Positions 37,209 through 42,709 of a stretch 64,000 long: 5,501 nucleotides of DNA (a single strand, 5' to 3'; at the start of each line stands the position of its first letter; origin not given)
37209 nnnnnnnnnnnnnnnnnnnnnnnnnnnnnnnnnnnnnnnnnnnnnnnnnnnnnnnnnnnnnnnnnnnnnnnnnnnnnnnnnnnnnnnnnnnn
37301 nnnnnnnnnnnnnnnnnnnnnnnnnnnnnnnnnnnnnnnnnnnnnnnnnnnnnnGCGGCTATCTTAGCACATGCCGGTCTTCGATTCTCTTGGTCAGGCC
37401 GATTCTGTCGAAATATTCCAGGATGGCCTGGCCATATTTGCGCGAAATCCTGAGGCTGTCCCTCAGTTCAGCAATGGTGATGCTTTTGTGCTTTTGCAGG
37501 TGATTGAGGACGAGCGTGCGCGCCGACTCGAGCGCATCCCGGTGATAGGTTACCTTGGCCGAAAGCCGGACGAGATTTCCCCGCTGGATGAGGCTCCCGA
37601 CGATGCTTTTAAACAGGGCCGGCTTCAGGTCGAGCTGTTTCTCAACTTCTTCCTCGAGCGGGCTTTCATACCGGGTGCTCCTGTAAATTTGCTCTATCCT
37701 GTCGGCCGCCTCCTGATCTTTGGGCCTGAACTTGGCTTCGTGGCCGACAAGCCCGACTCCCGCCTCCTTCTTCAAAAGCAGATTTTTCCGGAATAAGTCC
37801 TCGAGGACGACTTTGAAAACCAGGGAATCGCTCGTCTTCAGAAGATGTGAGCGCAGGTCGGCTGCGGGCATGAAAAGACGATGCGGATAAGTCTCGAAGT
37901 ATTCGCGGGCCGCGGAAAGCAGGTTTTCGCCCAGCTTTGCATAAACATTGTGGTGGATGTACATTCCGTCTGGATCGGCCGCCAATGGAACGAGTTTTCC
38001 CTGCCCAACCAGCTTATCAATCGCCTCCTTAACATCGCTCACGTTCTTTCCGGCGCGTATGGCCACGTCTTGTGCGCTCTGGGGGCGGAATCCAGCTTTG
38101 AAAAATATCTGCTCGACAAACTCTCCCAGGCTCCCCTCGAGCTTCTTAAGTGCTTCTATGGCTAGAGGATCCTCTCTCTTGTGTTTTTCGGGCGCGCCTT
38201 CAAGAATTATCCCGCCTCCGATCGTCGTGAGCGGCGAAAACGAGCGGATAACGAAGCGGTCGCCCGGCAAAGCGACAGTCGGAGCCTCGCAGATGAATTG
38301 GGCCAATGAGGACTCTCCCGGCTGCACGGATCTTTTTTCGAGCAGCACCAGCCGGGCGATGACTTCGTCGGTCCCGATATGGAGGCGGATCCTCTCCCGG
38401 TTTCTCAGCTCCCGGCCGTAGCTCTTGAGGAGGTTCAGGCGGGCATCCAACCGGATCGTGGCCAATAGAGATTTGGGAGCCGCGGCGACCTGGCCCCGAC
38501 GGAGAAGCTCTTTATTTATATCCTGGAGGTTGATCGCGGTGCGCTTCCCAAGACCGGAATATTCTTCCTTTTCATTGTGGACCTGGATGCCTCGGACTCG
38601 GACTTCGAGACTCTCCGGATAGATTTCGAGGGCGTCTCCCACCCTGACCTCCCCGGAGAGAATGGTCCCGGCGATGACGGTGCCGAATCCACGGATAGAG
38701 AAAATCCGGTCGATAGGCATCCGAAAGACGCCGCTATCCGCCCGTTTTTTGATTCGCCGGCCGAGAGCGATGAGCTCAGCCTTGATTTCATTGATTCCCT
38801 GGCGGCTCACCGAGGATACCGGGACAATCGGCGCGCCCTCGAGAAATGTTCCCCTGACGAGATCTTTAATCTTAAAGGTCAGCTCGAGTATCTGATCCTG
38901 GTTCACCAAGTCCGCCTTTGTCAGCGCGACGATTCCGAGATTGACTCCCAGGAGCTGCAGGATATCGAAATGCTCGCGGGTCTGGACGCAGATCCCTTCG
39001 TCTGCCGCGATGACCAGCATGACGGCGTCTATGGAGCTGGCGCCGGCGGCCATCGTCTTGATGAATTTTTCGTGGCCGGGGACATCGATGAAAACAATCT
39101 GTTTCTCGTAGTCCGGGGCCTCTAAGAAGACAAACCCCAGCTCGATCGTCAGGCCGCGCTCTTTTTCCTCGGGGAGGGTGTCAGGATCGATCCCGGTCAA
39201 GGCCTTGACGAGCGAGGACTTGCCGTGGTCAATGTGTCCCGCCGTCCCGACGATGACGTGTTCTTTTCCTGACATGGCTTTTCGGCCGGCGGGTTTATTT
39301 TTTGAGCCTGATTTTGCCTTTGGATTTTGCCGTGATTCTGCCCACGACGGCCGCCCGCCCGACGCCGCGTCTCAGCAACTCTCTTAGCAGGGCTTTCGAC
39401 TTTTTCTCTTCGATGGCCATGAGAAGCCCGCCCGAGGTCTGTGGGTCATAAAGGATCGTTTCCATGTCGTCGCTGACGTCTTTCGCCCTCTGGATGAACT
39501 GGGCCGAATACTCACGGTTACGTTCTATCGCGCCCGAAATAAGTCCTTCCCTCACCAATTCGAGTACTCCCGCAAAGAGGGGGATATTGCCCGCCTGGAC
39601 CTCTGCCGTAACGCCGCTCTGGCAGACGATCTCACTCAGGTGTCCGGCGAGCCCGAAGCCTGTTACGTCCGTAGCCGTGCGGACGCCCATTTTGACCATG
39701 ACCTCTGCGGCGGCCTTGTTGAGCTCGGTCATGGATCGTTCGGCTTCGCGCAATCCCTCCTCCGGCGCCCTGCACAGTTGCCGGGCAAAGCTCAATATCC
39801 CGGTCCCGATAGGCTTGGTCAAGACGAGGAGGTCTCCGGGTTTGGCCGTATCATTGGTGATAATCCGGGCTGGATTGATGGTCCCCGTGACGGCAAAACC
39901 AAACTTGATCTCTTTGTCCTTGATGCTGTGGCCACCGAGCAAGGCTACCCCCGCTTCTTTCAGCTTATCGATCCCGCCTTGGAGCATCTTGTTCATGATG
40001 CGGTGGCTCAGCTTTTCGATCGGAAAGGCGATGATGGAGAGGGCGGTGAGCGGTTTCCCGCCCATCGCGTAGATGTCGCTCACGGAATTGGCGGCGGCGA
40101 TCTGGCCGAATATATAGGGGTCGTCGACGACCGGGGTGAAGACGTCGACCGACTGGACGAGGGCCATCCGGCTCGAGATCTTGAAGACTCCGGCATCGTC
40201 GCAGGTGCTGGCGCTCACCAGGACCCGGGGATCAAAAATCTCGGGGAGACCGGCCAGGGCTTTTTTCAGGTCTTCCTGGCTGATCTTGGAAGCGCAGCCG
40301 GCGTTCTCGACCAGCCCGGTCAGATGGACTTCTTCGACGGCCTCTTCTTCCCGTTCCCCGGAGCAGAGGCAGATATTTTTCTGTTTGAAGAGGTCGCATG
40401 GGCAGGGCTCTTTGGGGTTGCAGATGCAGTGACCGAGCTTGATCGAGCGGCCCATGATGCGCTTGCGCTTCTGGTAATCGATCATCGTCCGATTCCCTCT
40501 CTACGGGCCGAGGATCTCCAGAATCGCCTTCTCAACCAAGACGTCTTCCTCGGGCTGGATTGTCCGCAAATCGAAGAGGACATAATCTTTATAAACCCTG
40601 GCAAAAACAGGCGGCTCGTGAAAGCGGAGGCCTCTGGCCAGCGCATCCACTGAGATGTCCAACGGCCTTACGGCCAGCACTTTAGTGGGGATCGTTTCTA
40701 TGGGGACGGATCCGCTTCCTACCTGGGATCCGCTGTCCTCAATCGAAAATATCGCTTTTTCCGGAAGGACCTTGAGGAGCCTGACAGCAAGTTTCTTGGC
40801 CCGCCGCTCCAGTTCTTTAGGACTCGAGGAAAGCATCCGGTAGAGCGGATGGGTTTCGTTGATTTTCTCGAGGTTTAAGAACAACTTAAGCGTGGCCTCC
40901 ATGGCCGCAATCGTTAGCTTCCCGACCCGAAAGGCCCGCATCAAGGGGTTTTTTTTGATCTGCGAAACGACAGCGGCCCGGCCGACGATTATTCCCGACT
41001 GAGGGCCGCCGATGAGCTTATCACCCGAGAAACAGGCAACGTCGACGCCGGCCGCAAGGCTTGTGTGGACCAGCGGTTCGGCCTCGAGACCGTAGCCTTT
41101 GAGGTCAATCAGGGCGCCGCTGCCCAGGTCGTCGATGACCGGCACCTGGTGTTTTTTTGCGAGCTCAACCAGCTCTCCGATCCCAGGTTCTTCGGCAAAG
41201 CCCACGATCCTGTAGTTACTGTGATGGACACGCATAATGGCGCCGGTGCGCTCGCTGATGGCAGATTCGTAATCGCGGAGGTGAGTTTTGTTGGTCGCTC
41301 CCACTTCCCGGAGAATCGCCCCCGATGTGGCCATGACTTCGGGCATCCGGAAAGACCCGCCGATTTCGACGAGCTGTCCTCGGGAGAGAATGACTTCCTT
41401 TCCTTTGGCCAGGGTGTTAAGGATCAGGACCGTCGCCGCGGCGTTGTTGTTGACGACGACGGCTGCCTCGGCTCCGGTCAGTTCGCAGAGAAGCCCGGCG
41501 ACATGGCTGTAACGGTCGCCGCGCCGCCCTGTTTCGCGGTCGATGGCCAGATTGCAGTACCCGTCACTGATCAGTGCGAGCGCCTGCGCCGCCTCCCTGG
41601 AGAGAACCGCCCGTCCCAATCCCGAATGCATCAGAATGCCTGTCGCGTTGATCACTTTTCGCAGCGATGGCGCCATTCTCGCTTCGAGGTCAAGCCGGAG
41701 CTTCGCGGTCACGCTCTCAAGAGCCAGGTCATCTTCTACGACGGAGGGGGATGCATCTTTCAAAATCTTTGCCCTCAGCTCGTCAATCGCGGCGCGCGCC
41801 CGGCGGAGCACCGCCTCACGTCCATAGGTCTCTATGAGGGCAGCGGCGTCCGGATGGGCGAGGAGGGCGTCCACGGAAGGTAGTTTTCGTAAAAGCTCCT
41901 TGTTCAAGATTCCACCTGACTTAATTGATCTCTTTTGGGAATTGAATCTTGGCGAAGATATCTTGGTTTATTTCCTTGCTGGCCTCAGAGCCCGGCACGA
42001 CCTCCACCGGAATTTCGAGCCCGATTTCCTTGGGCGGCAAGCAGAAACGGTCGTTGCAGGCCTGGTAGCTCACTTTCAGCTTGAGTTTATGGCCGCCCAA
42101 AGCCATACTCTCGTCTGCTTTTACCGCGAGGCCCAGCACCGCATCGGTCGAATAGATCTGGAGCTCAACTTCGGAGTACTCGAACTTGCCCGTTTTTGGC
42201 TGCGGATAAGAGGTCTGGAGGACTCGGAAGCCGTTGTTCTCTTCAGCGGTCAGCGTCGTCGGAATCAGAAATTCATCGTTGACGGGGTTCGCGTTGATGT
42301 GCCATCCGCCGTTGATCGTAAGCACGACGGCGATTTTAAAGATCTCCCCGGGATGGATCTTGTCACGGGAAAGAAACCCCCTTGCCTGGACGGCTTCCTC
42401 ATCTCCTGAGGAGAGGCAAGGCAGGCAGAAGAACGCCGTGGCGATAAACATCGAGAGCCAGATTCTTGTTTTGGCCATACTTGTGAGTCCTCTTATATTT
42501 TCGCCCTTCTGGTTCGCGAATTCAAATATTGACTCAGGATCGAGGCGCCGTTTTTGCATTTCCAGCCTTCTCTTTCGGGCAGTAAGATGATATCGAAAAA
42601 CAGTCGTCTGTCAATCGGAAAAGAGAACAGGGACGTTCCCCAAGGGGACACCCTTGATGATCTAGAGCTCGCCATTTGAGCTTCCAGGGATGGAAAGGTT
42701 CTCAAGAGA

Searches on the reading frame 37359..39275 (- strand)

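Call 21: search_protein_families(library=pfam, proteins=[window:37359-39275:-], max_evalue=0.001)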
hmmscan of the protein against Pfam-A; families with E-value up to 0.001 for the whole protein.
window:37359-39275:- (638 aa): 6 families
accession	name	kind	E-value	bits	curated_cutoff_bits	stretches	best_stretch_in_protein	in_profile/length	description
PF00009.33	GTP_EFTU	-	1e-33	117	26.5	1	4-168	1-182/188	Elongation factor Tu GTP binding domain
PF09107.17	SelB-wing_3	-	5.4e-18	64.7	23.2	1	591-637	1-47/47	Elongation factor SelB, winged helix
PF25461.1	Beta-barrel_SelB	-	1.7e-13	51.1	27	1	287-362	11-78/80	Selenocysteine-specific elongation factor, beta-barrel domain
PF01926.29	MMR_HSR1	-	4e-06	27.4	21.9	1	9-106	2-100/113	50S ribosome-binding GTPase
PF03144.31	GTP_EFTU_D2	-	4.6e-06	27.4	30.3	1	198-264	1-72/73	Elongation factor Tu domain 2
PF09106.17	SelB-wing_2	-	0.00071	20.1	22.3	0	456-501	4-49/57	Elongation factor SelB, winged helix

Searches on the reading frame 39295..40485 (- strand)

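Call 21: search_protein_families(library=pfam, proteins=[window:39295-40485:-], max_evalue=0.001)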
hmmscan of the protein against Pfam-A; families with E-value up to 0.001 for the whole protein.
window:39295-40485:- (396 aa): 2 families
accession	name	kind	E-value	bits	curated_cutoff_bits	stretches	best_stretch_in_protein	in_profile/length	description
PF00586.29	AIRS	-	1.9e-25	89.9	24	1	96-202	2-111/112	AIR synthase related protein, N-terminal domain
PF02769.27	AIRS_C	-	2.2e-20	73.8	23.1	1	215-394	1-155/156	AIR synthase related protein, C-terminal domain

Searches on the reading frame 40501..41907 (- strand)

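Call 21: search_protein_families(library=pfam, proteins=[window:40501-41907:-], max_evalue=0.001)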
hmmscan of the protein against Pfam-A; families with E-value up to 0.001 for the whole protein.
window:40501-41907:- (468 aa): 4 families
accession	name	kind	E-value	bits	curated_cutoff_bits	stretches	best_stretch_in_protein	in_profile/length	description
PF03841.19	SelA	-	1.2e-141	472.5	22.8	1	85-450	1-366/367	L-seryl-tRNA selenium transferase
PF12390.13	Se-cys_synth_N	-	5.5e-13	49.2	22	1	6-45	1-40/40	Selenocysteine synthase N terminal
PF01053.26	Cys_Met_Meta_PP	-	1.7e-06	27.3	27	1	136-315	57-215/381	Cys/Met metabolism PLP-dependent enzyme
PF01041.23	DegT_DnrJ_EryC1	-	4.6e-05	23.2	19.8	1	122-264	15-149/360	DegT/DnrJ/EryC1/StrS aminotransferase family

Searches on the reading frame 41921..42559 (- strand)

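Call 44: search_protein_families(library=pfam, proteins=[window:41921-42559:-], max_evalue=0.0001)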
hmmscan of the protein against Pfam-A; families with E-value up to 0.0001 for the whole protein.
window:41921-42559:- (212 aa): 1 family
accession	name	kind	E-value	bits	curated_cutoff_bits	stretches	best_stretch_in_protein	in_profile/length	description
PF11412.14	DsbD_N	-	2.4e-10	40.9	25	1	70-178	16-112/119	Thiol:disulfide interchange protein DsbD, N-terminal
